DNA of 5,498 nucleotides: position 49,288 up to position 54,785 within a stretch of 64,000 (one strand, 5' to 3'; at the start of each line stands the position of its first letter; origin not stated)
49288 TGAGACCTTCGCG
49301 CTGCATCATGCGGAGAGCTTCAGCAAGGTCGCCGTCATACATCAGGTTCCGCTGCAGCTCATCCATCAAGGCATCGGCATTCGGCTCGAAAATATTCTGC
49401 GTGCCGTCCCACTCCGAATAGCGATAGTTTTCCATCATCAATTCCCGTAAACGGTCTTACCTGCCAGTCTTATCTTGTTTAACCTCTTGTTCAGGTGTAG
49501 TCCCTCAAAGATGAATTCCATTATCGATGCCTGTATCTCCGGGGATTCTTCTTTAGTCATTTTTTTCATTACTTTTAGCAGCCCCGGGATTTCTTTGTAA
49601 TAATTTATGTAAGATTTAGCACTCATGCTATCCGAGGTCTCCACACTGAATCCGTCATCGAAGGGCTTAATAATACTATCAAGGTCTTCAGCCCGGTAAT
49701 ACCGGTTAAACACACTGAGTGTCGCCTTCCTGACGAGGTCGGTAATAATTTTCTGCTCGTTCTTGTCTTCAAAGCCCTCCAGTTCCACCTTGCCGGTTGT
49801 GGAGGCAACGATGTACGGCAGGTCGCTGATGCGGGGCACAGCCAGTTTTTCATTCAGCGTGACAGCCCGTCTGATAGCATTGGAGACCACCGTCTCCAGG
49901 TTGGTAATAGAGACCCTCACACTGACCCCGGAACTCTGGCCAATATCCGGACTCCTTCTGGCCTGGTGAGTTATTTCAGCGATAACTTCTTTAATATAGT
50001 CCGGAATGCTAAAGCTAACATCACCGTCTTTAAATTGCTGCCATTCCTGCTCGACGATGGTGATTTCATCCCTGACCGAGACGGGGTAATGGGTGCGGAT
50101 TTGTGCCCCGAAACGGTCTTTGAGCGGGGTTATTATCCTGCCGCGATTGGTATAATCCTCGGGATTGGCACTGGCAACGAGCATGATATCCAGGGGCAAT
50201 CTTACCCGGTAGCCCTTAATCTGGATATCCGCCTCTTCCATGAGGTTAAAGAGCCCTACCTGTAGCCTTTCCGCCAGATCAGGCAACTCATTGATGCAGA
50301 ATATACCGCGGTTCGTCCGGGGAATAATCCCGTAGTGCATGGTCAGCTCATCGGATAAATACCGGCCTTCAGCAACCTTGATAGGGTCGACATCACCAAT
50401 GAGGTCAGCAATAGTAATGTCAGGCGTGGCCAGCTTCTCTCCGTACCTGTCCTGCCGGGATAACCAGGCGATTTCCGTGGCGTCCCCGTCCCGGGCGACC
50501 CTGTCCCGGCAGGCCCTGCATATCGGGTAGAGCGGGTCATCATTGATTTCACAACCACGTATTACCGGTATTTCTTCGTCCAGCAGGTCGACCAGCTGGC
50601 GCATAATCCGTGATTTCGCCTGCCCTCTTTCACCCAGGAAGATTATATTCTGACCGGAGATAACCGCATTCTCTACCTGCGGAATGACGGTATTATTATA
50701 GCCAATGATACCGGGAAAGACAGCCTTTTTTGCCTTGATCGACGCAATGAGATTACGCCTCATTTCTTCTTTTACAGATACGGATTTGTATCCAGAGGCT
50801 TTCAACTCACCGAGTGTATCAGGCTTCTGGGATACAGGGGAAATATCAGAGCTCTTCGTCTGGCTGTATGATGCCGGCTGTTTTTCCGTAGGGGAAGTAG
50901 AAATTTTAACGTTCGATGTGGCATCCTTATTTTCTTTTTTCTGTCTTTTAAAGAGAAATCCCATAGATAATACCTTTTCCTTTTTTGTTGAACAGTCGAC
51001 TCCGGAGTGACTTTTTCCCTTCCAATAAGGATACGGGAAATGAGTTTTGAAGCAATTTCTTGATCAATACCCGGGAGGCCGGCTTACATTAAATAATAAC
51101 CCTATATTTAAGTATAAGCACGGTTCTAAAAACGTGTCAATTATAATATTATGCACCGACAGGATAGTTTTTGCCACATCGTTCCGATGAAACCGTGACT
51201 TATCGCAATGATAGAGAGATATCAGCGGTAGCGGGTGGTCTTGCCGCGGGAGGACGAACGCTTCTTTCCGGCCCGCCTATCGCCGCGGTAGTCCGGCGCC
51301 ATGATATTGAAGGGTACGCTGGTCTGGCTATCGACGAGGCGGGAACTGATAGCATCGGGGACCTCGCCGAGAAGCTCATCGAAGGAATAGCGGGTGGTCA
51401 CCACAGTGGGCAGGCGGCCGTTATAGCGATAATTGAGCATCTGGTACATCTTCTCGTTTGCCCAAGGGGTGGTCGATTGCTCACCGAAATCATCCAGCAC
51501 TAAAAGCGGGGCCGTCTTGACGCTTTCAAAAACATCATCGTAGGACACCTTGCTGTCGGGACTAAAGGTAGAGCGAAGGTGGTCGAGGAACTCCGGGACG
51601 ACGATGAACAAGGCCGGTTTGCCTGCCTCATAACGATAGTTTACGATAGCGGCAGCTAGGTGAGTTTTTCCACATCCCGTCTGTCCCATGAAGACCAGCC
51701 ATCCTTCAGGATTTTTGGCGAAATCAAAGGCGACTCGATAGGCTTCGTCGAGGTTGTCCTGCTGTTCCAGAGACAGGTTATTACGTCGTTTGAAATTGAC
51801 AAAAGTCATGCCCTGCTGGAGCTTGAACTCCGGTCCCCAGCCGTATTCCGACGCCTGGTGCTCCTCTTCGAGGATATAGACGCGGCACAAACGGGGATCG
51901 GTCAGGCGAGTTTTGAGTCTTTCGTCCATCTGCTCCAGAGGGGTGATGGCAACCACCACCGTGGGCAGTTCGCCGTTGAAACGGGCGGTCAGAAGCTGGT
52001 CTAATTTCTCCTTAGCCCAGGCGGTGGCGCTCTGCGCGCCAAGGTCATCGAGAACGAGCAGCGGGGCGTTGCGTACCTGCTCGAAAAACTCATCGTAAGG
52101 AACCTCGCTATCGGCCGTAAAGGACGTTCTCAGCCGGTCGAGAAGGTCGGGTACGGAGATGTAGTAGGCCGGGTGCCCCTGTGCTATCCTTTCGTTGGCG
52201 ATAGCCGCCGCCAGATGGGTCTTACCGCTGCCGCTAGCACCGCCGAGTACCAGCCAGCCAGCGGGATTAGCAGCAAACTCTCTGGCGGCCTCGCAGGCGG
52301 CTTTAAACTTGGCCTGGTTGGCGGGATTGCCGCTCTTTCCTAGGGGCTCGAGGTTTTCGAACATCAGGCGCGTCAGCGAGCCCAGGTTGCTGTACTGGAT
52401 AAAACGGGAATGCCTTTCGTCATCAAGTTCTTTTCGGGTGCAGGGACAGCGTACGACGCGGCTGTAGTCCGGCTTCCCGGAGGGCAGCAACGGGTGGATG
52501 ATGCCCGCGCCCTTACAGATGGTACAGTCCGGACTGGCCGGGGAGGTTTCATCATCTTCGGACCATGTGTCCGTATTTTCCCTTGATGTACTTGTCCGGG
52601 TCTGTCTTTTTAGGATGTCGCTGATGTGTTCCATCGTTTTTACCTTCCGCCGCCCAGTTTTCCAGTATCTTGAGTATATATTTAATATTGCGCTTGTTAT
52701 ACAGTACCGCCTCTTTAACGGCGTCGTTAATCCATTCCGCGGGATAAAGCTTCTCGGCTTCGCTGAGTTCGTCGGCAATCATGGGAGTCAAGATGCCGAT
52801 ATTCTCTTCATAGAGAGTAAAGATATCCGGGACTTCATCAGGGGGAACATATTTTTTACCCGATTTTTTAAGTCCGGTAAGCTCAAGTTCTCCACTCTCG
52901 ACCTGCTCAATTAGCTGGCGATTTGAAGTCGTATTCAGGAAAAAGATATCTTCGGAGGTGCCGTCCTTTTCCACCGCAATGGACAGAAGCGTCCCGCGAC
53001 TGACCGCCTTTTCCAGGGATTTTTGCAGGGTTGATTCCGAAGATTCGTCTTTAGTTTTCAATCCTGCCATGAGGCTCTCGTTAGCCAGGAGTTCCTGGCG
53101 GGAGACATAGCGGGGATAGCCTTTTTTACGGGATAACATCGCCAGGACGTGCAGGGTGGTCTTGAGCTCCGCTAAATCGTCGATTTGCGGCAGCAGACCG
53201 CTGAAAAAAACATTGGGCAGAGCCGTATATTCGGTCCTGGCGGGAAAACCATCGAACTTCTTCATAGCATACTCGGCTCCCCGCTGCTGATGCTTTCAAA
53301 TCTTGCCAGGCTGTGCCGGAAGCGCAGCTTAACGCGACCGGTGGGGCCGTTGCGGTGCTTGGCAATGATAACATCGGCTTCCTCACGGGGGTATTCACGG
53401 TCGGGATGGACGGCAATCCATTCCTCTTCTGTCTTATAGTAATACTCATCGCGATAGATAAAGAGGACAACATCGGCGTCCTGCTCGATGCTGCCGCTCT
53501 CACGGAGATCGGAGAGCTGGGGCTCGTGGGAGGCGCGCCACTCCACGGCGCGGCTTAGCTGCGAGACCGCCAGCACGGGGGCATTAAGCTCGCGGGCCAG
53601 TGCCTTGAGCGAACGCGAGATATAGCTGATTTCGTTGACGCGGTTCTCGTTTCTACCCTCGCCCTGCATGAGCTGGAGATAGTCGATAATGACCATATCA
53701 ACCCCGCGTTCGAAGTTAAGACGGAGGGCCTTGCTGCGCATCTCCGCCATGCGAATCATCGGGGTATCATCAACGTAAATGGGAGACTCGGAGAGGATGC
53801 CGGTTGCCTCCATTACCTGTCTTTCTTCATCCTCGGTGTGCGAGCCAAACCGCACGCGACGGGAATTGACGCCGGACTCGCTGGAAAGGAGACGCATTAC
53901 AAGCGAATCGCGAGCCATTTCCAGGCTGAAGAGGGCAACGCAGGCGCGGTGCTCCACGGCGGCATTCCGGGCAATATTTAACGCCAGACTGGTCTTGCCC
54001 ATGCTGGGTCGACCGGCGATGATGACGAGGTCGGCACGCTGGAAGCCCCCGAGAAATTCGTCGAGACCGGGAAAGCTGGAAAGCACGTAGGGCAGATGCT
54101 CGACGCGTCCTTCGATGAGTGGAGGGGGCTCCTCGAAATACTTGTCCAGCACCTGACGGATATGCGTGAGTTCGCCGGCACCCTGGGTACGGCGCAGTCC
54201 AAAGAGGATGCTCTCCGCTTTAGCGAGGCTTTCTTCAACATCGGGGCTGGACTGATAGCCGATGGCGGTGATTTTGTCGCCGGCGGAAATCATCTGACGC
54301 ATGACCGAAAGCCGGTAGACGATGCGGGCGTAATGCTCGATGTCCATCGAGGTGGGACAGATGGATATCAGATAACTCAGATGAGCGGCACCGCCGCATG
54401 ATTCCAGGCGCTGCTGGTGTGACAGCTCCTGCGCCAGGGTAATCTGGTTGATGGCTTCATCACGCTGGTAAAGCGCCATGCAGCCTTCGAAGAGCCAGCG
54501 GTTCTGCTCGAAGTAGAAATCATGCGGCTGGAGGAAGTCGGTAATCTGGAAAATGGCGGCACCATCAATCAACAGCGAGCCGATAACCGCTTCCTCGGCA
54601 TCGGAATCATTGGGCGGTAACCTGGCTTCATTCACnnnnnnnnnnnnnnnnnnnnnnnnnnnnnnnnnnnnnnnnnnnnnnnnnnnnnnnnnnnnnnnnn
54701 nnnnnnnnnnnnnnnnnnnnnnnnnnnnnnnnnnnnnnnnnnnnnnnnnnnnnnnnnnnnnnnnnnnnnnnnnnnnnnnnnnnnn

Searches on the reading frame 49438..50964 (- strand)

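Call 44: search_protein_families(library=pfam, proteins=[window:49438-50964:-], max_evalue=0.00001)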
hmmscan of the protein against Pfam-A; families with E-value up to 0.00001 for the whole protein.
window:49438-50964:- (508 aa): 2 families
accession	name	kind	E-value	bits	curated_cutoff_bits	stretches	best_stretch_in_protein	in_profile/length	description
PF00493.29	MCM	-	1.5e-06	28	23.3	0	205-270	108-175/224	MCM P-loop domain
PF07728.20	AAA_5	-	3.3e-06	27.6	22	0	168-285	22-139/139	AAA domain (dynein-related subfamily)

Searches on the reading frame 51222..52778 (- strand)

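Call 44: search_protein_families(library=pfam, proteins=[window:51222-52778:-], max_evalue=0.00001)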
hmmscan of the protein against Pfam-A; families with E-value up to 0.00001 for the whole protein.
window:51222-52778:- (518 aa): 11 families
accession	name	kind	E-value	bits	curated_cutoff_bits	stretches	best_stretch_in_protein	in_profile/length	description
PF01695.23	IstB_IS21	-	6.7e-28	98.2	24.1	2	176-288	95-203/238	IstB-like ATP binding protein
PF00308.24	Bac_DnaA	-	3.6e-14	53.7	23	1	151-293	17-156/162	Bacterial DnaA ATPAse domain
PF00004.35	AAA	-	1.9e-11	44.9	21.2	0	177-289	2-119/131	ATPase family associated with various cellular activities (AAA)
PF20720.3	nSTAND3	-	3.9e-09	36.8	27.2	0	173-216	17-60/155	Novel STAND NTPase 3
PF00910.28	RNA_helicase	-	1.6e-07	32.2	21.5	0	177-254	2-67/105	RNA helicase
PF13191.12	AAA_16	-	2.1e-07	32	32.6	0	172-292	24-124/167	AAA ATPase domain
PF04851.21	ResIII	-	1.1e-06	29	22.5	0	356-394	21-61/164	Type III restriction enzyme, res subunit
PF13401.12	AAA_22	-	2.4e-06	28.3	27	0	173-211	5-43/130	AAA domain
PF24883.2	NPHP3_N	-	3.1e-06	27.9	24.8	0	358-391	22-55/164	Nephrocystin 3, N-terminal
PF13671.12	AAA_33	-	5.9e-06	27.1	27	0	177-274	3-74/143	AAA domain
PF00005.33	ABC_tran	-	6.7e-06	27.2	25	0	168-198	6-36/137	ABC transporter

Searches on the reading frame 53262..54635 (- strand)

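Call 44: search_protein_families(library=pfam, proteins=[window:53262-54635:-], max_evalue=0.00001)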
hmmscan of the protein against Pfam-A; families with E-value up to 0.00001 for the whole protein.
window:53262-54635:- (457 aa): 3 families
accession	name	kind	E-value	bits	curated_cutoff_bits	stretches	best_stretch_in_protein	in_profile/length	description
PF03796.21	DnaB_C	-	9.8e-100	333.6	27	1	186-447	4-254/255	DnaB-like helicase C terminal domain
PF00772.26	DnaB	-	7.3e-26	90.7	23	1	7-107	2-102/103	DnaB-like helicase N terminal domain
PF13481.12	AAA_25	-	7.7e-12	45.7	27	1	191-361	22-191/195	AAA domain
